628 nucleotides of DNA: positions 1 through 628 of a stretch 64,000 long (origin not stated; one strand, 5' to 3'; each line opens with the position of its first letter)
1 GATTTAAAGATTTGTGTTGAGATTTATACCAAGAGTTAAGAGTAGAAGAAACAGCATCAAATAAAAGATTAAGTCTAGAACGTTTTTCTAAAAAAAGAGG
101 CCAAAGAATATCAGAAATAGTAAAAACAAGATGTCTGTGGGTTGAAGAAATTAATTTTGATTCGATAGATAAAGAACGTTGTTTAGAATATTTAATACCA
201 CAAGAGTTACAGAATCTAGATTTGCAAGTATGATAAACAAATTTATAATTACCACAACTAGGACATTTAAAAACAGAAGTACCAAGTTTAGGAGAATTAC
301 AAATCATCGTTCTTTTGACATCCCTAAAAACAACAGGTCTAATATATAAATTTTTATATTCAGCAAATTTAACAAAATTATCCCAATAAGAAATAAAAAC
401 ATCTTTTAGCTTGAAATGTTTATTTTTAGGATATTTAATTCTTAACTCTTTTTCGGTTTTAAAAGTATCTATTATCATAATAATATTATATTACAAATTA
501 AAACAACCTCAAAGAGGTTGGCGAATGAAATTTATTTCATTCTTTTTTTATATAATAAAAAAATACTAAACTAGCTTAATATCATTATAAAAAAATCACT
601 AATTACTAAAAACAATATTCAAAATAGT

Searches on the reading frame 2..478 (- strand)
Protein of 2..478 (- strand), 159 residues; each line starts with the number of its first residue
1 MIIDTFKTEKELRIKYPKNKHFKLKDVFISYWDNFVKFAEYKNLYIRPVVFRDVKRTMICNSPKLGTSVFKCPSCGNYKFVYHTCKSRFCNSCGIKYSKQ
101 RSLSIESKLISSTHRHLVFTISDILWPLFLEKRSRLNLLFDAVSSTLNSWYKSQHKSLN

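Call 46: search_protein_families(library=pfam, proteins=[window:2-478:-], max_evalue=0.1)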
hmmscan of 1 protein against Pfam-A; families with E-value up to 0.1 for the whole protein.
seq(159 aa): 1 family
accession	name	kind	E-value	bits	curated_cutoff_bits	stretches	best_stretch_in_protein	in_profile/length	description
PF14319.11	Zn_Tnp_IS91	-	5.4e-20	71.6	26.3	1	38-121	12-90/90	Transposase zinc-binding domain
